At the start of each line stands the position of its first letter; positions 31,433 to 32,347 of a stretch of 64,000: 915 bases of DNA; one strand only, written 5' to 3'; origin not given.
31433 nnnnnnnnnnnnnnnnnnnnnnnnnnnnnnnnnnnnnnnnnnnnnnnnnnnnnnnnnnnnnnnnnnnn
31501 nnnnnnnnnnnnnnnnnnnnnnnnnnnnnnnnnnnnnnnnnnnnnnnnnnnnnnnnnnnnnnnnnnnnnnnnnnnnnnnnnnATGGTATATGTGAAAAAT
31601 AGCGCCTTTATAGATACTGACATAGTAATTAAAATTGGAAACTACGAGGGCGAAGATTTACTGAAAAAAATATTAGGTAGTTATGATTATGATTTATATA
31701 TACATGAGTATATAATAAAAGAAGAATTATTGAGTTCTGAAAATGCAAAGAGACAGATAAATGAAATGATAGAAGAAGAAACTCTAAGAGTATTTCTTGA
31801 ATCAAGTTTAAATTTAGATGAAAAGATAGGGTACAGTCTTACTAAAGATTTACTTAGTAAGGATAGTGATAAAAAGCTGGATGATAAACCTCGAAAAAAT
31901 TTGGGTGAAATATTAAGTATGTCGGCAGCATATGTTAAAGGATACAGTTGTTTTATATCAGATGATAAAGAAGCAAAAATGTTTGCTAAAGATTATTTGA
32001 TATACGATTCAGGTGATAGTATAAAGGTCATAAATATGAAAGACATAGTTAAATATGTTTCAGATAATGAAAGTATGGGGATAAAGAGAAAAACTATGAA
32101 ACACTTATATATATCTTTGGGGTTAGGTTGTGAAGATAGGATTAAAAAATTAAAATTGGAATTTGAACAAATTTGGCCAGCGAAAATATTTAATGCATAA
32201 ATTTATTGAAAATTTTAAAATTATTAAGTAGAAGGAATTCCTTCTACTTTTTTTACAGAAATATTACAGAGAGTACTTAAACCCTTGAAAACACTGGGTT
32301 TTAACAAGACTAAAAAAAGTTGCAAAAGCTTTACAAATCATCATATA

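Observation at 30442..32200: Two-gene module: XRE-HTH/ImmA(M78) metallopeptidase fusion translationally coupled to a PIN-like protein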

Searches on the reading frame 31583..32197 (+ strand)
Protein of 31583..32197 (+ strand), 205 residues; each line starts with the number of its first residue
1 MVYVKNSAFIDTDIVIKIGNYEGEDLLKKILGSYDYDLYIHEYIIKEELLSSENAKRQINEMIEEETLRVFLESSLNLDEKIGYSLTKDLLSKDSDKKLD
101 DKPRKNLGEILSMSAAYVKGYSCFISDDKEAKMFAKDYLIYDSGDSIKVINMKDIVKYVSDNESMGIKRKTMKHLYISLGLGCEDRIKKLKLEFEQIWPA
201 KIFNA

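Call 3: search_protein_families(library=pfam, proteins=[window:31583-32197:+], max_evalue=1)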
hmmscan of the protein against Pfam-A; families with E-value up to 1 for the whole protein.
window:31583-32197:+ (205 aa): 0 families

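Call 4: search_protein_families(library=padloc, proteins=[window:31583-32197:+], max_evalue=1)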
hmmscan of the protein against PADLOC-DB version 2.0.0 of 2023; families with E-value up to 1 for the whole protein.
window:31583-32197:+ (205 aa): 1 family
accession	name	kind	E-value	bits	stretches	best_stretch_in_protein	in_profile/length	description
PDLC04777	PDC-M69C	-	3.9e-34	116.1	1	6-198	4-185/188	-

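Call 5: search_protein_families(library=ncbifam, proteins=[window:31583-32197:+], max_evalue=1)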
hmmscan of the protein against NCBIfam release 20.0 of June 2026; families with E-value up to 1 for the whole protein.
window:31583-32197:+ (205 aa): 1 family
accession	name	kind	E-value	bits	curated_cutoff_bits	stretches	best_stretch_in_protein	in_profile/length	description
TIGR02157.1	PA_CoA_Oxy2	equivalog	0.1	12.8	85.45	1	114-185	13-85/90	1,2-phenylacetyl-CoA epoxidase subunit PaaB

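Call 7: find_homologous_proteins(query=window:31583-32197:+)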
Query window:31583-32197:+ (205 aa): 1 proteins with E <= 0.001 among 189 candidates.
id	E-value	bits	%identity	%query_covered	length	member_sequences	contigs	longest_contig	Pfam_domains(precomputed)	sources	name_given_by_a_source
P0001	8.9e-123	425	100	99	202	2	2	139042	-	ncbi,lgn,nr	ncbi:MAG: hypothetical protein N4A47_04500 [Clostridia bacterium]|nr:hypothetical protein [Clostridi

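Call 18: search_solved_structures(query=window:31583-32197:+, max_evalue=10)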
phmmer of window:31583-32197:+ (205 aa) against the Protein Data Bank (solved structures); distinct sequences matched with E-value up to 10: 1.
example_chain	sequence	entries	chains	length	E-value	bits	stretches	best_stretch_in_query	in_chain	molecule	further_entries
8ia1_A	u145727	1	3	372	1.9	11.4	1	10-64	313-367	Glycerol-3-phosphate acyltransferase, chloroplastic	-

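Call 22: predict_structure(protein=window:31592-32197:+)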
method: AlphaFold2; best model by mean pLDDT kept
length: 202 residues; sequences in the alignment: 1
mean_pLDDT: 34.0   pTM: 0.22
mean pLDDT of the five models: 34.0, 30.4, 30.4, 30.2, 28.1
residues with pLDDT >= 90: 0; 70-90: 0; 50-70: 4; < 50: 198
segments of 3 or more residues with pLDDT < 50: 1-184, 193-202
pLDDT, mean of each block of 10 residues (from residue 1): 26 29 35 28 34 39 30 30 32 35 31 25 30 38 39 36 35 37 48 43 36
secondary structure, 60 per line:
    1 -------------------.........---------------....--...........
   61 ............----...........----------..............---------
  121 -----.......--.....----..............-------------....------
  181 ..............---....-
elements in order: H20-28 H44-47 H50-72 H77-87 H98-111 H126-132 E135-139 E144-148 H149-157 E171-174 H181-194 E198-201

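Call 23: search_protein_representatives(protein=window:31583-32197:+)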
Query: 205 residues. Proteins with E-value up to 0.001 (for the whole library): 55; up to 1e-10: 16; up to 1e-30: 3. The best 55 are listed.
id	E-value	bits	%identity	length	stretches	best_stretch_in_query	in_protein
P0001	2.8e-123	425.1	100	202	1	4-205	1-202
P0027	1.4e-32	129.3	44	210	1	6-179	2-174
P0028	2.0e-32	128.8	41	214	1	5-193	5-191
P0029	2.0e-21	92.9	45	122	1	6-125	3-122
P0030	1.3e-18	83.8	31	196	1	7-199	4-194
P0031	2.0e-18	83.2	31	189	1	10-199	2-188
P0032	4.7e-18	81.9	32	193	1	8-188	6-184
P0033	1.6e-17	80.2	36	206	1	9-177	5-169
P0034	2.1e-15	73.3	29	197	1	6-198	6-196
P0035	1.3e-14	70.7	30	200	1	8-199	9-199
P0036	4.0e-13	65.8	41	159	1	74-193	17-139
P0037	1.6e-12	63.9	33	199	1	6-201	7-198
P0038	3.4e-12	62.8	27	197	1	8-199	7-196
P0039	6.3e-12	61.9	55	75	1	6-69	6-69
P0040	1.4e-11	60.8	31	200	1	7-199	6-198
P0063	3.0e-06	43.4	23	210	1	3-160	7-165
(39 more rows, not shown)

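Call 25: find_homologous_proteins(query=A1, max_evalue=0.00001)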
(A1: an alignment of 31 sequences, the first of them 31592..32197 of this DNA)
Query A1 (31 sequences) (202 aa, profile of the alignment): 24 proteins with E <= 0.00001 among 1843 candidates.
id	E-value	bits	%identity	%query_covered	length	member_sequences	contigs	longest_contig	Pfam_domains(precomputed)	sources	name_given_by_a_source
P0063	2.1e-57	212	24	96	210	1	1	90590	-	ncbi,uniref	ncbi:hypothetical protein ACQKNO_24520 [Bacillus paramycoides]|uniref:hypothetical protein n=1 Tax=B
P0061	2.6e-57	212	24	96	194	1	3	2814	-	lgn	-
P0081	1.5e-55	206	30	98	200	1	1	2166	-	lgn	-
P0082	2.1e-54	202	23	82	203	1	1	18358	-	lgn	-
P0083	2.8e-53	199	26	96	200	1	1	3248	-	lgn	-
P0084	2.9e-53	198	26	92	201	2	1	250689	-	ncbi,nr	ncbi:hypothetical protein B1A99_19630 [Cohnella sp. CIP 111063]|nr:hypothetical protein B1A99_19630 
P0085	1.7e-52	196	23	95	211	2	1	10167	-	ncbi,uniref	ncbi:hypothetical protein [Priestia megaterium]|uniref:hypothetical protein n=1 Tax=Priestia megater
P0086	1.8e-52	196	27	95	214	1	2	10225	-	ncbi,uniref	ncbi:hypothetical protein ACFVXR_30210 [Bacillus thuringiensis]|uniref:hypothetical protein n=1 Tax=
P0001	1.9e-52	196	100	100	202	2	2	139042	-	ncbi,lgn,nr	ncbi:MAG: hypothetical protein N4A47_04500 [Clostridia bacterium]|nr:hypothetical protein [Clostridi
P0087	1.4e-50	190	24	96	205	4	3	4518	-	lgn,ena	-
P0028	8.9e-50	187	39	96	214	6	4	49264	-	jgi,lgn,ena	-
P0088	2.6e-48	182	43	96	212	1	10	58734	-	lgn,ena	-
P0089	4.2e-47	178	43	96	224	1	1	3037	-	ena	-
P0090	1.9e-45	173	42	96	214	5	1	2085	-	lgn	-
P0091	6.6e-45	171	41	96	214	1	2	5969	-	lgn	-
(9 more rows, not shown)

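Call 28: search_solved_structures(query=A2, max_evalue=10, show_alignments=2)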
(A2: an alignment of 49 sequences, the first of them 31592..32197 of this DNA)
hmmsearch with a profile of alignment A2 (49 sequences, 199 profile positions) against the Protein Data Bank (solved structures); distinct sequences matched with E-value up to 10: 5.
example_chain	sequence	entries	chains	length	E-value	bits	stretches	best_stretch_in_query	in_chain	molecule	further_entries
6vzf_A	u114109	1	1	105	0.0069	19.3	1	75-129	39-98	Autophagy-related protein 11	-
3m31_A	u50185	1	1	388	0.68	12.7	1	50-134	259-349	Endoplasmic oxidoreductin-1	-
3nvj_A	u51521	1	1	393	0.69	12.7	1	50-134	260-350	Endoplasmic oxidoreductin-1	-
1rp4_A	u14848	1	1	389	0.72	12.7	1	50-134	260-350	Hypothetical 65.0 kDa protein in COX14-COS3 intergenic region precursor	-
1rq1_A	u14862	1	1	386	0.72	12.7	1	50-134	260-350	Hypothetical 65.0 kDa protein in COX14-COS3 intergenic region precursor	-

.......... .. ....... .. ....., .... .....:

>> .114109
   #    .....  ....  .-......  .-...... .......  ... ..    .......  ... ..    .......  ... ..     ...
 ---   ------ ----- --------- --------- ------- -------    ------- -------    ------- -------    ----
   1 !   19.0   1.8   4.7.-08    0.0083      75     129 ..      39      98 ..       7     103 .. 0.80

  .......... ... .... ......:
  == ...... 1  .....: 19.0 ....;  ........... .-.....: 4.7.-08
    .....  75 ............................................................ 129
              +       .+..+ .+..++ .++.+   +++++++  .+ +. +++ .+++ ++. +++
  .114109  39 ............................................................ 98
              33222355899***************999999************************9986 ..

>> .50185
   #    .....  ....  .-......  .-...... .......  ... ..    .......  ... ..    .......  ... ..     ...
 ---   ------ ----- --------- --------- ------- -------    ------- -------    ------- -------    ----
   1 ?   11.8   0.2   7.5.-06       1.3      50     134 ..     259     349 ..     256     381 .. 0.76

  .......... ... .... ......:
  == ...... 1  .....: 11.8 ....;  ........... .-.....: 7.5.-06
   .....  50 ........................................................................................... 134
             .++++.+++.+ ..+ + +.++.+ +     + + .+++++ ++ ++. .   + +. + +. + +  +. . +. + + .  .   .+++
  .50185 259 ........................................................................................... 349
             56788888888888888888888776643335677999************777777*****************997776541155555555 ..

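Call 29: search_protein_families(library=pfam, alignment_id=A2, max_evalue=10)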
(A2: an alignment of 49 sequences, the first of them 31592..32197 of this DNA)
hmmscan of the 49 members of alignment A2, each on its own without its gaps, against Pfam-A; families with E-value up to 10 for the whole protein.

A. member 1, window:31592-32197:+ (202 aa): 0 families

B. families by the number of members that match (of 49 scanned): 27 families (the first 25 are shown)
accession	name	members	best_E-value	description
PF25627.1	Polyoma_VP2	2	0.15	Polyomaviruses capsid protein VP2 family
PF21267.3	UBAP-1_UBA2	1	0.0012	Ubiquitin-associated protein 1, UBA2 domain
PF01287.26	eIF-5a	1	0.0064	Eukaryotic elongation factor 5A hypusine, DNA-binding OB fold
PF12098.13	DUF3574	1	0.0094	Protein of unknown function (DUF3574)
PF22560.2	GMT-wHTH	1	0.017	GMT-like wHTH domain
PF06056.18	Terminase_5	1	0.021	Putative ATPase subunit of terminase (gpP-like)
PF09922.15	LiaF-like_C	1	0.022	Cell wall-active antibiotics response LiaF, C-terminal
PF16298.10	DUF4940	1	0.028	Domain of unknown function (DUF4940)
PF20246.3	DUF6601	1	0.035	Family of unknown function (DUF6601)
PF22680.2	Glyco_hydro_123_N_2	1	0.036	Glycoside hydrolase 123 N-terminal domain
PF07718.18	Coatamer_beta_C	1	0.04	Coatomer beta C-terminal region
PF18705.7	DUF5643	1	0.046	Family of unknown function (DUF5643)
PF02559.22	CarD_TRCF_RID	1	0.056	CarD-like/TRCF RID domain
PF01817.26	CM_2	1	0.059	Chorismate mutase type II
PF05589.17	DUF768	1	0.06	Protein of unknown function (DUF768)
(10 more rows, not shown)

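Call 35: predict_structure(alignment_id=A2)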
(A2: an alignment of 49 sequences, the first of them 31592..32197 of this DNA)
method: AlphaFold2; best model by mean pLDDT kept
length: 202 residues; sequences in the alignment: 49
mean_pLDDT: 93.8   pTM: 0.88
mean pLDDT of the five models: 93.8, 93.7, 93.4, 93.1, 92.9
residues with pLDDT >= 90: 179; 70-90: 13; 50-70: 10; < 50: 0
segments of 3 or more residues with pLDDT < 50: none
pLDDT, mean of each block of 10 residues (from residue 1): 95 96 97 98 94 97 98 98 95 62 91 98 95 96 98 98 97 91 96 94 56
secondary structure, 60 per line:
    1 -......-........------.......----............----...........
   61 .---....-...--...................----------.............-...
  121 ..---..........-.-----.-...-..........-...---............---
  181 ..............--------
elements in order: E2-7 H9-16 H23-29 E34-38 H39-45 H50-61 E65-68 H75-93 H104-116 E118-122 H126-135 E145-147 H149-158 H166-177 H181-194

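Call 38: fold_search(model_id=the predicted structure, library=pdb)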
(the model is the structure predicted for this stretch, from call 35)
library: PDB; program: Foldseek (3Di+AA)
matches with E <= 10: 358; with E <= 0.001: 0
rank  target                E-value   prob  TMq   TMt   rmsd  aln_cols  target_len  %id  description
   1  3h87_B                9.8e-03  1.00  0.43  0.58   5.6       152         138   15  Rv0301 Rv0300 Toxin Antitoxin Complex from Mycobacterium tuberculosis (released 2009-05-05)
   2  4ifd_J                1.7e-02  1.00  0.50  0.12   4.6       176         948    9  Crystal structure of an 11-subunit eukaryotic exosome complex bound to RNA (released 2013-02-06)
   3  5c0x_J                2.1e-02  1.00  0.49  0.12   5.0       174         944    9  Structure of a 12-subunit nuclear exosome complex bound to structured RNA (released 2015-08-05)
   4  8wmm_G                2.1e-02  0.99  0.40  0.56   5.5       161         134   18  Structure of CbCas9-PcrIIC1 complex bound to 28-bp DNA substrate (20-nt complementary) (released 2024-06-05)
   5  5x3t_B                2.4e-02  1.00  0.47  0.64   4.3       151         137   12  VapBC from Mycobacterium tuberculosis (released 2017-06-07)
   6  5jea_J                4.2e-02  1.00  0.48  0.12   5.1       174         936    7  Structure of a cytoplasmic 11-subunit RNA exosome complex including Ski7, bound to RNA (released 2016-07-13)
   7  7by3_B                5.2e-02  0.99  0.40  0.60   5.2       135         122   14  Toxin-antitoxin complex from klebsiella pneumoniae (released 2021-04-28)
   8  7by2_B                7.1e-02  0.99  0.41  0.63   6.4       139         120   14  Toxin-antitoxin complex from Klebsiella pneumoniae (released 2021-04-28)
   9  5wzf_A                7.1e-02  0.99  0.40  0.58   4.9       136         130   13  Crystal structure of Mycobacterium tuberculosis VapC20 (Rv2549c), Sarcin-Ricin loop cleaving toxin (released 2017-10-25)
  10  4nd7                  8.3e-02  0.80  0.39  0.29  11.0       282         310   10  Crystal structure of apo 3-nitro-tyrosine tRNA synthetase (5B) in the closed form (released 2014-03-19)
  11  6ncr_A                8.3e-02  0.57  0.33  0.22  13.7       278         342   13  Crystal Structure of Tryptophan-tRNA ligase from Chlamydia trachomatis with bound L-tryptophan (released 2018-12-26)
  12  6d6q_K                9.8e-02  0.97  0.44  0.12   5.5       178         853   12  Human nuclear exosome-MTR4 RNA complex - overall reconstruction (released 2018-06-20)
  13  2fe1                  9.8e-02  0.90  0.35  0.49   6.6       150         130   13  Crystal Structure of PAE0151 from Pyrobaculum aerophilum (released 2005-12-27)
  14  1u7d_B                1.4e-01  0.60  0.38  0.30  11.8       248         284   10  crystal structure of apo M. jannashii tyrosyl-tRNA synthetase (released 2005-05-17)
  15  2lcq_MODEL_1_A        1.5e-01  0.99  0.44  0.54   4.4       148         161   12  Solution structure of the endonuclease Nob1 from P.horikoshii (released 2011-12-14)
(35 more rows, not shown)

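Call 42: fold_search(model_id=the predicted structure, library=viral)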
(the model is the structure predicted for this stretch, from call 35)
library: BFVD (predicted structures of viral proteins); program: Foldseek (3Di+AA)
matches with E <= 10: 117; with E <= 0.001: 0
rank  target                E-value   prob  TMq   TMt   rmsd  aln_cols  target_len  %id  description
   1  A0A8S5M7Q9            2.5e-01  0.57  0.42  0.26  10.6       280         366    9  PIN like domain [Siphoviridae sp. ctPAi1]
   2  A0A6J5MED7            6.9e-01  0.13  0.17  0.14   8.1        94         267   20  COG1216 Predicted glycosyltransferases [uncultured Caudovirales phage]
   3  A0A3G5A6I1            6.9e-01  0.08  0.18  0.11  12.9       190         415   11  Glycosyltransferase [Harvfovirus sp.]
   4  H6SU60                8.6e-01  0.57  0.38  0.14   5.1       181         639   14  PhoH family [Campylobacter virus IBB35]
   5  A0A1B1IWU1            1.1e+00  0.11  0.20  0.25  17.5       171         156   13  (no name in the UniProt tables at hand)
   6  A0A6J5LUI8            1.4e+00  0.10  0.21  0.17  10.9       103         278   17  Nucleotide-diphospho-sugar transferase domain-containing protein [uncultured Caudovirales phage]
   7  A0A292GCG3            1.4e+00  0.07  0.15  0.21  13.6       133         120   12  (no name in the UniProt tables at hand)
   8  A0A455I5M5            1.6e+00  0.51  0.19  0.33   3.2        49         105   20  (no name in the UniProt tables at hand)
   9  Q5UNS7                1.6e+00  0.06  0.19  0.16  16.4       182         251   12  Uncharacterized protein L666 [Acanthamoeba polyphaga mimivirus]
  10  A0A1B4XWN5            1.7e+00  0.04  0.19  0.13  18.6       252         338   11  Clamp loader subunit [Tenacibaculum phage pT24]
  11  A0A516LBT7            1.8e+00  0.02  0.16  0.14  19.3       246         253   11  (no name in the UniProt tables at hand)
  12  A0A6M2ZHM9            1.9e+00  0.05  0.13  0.04  22.8       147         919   15  Pre-baseplate central spike protein [Synechococcus phage S-SCSM1]
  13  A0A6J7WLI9            2.0e+00  0.28  0.34  0.15   5.4       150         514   10  Phage-like element PBSX protein, XkdF [uncultured Caudovirales phage]
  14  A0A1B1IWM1            2.1e+00  0.08  0.20  0.25  11.2       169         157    9  (no name in the UniProt tables at hand)
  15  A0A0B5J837            2.1e+00  0.04  0.15  0.14  13.6       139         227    9  Ankyrin repeat protein [Pandoravirus inopinatum]
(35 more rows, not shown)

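Call 43: search_protein_families(library=phrogs, proteins=[window:31592-32197:+], max_evalue=0.1)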
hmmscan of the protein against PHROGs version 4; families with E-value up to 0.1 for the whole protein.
window:31592-32197:+ (202 aa): 1 family
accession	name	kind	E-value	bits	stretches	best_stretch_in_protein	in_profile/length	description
phrog_11281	-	unknown function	0.071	14.3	0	32-97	8-73/88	-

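Call 47: find_encoding_contigs(protein=P0001, flank=10000, max_places=6)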
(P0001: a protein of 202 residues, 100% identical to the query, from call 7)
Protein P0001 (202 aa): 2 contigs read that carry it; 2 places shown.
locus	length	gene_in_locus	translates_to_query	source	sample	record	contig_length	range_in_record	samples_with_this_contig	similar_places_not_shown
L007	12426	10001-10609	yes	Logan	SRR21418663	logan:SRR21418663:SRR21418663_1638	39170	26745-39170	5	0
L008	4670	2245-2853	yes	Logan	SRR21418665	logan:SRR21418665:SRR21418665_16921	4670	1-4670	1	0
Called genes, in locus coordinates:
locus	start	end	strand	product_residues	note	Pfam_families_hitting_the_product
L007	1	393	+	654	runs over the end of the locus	PF13205:Big_5 (faint), PF00395:SLH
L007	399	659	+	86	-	PF12674:Zn_ribbon_2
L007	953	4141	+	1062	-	PF00395:SLH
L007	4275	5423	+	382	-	-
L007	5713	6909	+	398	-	PF01548:DEDD_Tnp_IS110, PF02371:Transposase_20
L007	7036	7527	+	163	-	-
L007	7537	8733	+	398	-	PF00395:SLH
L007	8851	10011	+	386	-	PF01381:HTH_3, PF13443:HTH_26 (weak), PF06114:Peptidase_M78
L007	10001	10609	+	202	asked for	-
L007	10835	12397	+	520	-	PF01476:LysM (weak), PF07501:G5, PF01551:Peptidase_M23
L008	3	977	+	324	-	?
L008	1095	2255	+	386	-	PF01381:HTH_3, PF13443:HTH_26 (weak), PF06114:Peptidase_M78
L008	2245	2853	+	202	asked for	-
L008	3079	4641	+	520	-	PF01476:LysM (weak), PF07501:G5, PF01551:Peptidase_M23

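Call 52: find_related_loci(query=A3, collection=viral_contigs, flank=8000)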
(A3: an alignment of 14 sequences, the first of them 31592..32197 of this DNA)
Query A3 (202 aa) in viral_contigs; peptide patterns used: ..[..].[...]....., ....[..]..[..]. (x = any residue, [..] = any of these).
38 stretches matched a pattern, but none encodes a relative of the query by tblastn (E <= 1e-3).

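Call 53: find_related_loci(query=A3, collection=metagenome_contigs, flank=8000)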
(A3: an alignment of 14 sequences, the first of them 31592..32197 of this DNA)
Query A3 (202 aa) in metagenome_contigs; peptide patterns used: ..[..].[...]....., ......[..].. (x = any residue, [..] = any of these).
350 stretches matched a pattern; 11 encode a relative of the query (tblastn E <= 1e-3); 11 distinct loci.
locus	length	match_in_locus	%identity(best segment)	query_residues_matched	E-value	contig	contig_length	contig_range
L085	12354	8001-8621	39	3-196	2e-39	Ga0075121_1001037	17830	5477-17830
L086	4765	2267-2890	38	3-197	6e-39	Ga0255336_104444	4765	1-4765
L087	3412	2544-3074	42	1-176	4e-39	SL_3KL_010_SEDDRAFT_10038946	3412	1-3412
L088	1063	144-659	42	4-174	1e-39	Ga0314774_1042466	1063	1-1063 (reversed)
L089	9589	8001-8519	41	3-174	3e-38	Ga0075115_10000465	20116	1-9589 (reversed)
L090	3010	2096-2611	42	4-174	1e-37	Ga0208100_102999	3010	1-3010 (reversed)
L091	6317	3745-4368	39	2-196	2e-37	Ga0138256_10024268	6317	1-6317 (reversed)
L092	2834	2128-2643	42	4-174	2e-36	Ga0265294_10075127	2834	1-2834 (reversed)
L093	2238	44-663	39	4-197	4e-32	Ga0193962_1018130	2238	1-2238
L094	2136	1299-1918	39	4-197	3e-32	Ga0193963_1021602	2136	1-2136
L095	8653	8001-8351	33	6-125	5e-11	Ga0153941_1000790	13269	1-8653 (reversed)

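Call 63: search_protein_families(library=padloc, alignment_id=A2, max_evalue=1)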
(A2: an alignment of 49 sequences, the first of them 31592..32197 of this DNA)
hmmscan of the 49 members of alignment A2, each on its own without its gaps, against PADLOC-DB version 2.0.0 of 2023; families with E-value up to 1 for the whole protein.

A. member 1, window:31592-32197:+ (202 aa): 1 family
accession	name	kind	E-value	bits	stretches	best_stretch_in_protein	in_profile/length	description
PDLC04777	PDC-M69C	-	3.1e-34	116.4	1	3-195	4-185/188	-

B. families by the number of members that match (of 49 scanned): 10 families
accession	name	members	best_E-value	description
PDLC04777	PDC-M69C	49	4.6e-79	-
PDLC05074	PDC-S70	5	0.00078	-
PDLC05071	PDC-S70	4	0.0011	-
PDLC05073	PDC-S70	4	0.0027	-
PDLC05070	PDC-S70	4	0.015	-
PDLC00978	Cmr3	1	0.00056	CRISPR type III-B/RAMP module-associated protein Cmr3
PDLC04003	PD-Lambda-5_A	1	0.0019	-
PDLC02930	NDT_II-A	1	0.0029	-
PDLC04746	PDC-M63B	1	0.011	-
PDLC02399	Aga_REase-PNTD1-PNTD2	1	0.016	Class I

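Call 71: find_encoding_contigs(protein=P0084, flank=8000, max_places=1)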
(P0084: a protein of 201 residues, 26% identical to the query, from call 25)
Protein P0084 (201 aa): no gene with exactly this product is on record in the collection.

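Call 72: find_encoding_contigs(protein=P0063, flank=8000, max_places=1)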
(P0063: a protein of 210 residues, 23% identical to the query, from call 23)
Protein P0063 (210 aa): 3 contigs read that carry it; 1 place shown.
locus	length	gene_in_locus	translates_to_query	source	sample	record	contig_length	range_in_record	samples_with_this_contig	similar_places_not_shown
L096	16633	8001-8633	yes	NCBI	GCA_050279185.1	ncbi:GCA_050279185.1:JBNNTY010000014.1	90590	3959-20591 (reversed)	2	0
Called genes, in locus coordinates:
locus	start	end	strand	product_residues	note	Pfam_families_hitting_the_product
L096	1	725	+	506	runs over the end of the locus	-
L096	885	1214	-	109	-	-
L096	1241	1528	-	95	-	PF01022:HTH_5, PF12840:HTH_20 (weak)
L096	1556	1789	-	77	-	-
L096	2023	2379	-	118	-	-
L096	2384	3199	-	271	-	PF00142:Fer4_NifH (weak), PF01656:CbiA, PF02374:ArsA_ATPase, PF06564:CBP_BcsQ, PF09140:MipZ (faint), PF10609:ParA (weak), PF13614:AAA_31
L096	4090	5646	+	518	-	PF08708:PriCT_1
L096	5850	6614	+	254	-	-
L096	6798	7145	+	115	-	PF13443:HTH_26 (weak), PF01381:HTH_3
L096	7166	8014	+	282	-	PF06114:Peptidase_M78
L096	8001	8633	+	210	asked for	-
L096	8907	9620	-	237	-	-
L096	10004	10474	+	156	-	-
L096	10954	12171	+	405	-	PF22871:AimR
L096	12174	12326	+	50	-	-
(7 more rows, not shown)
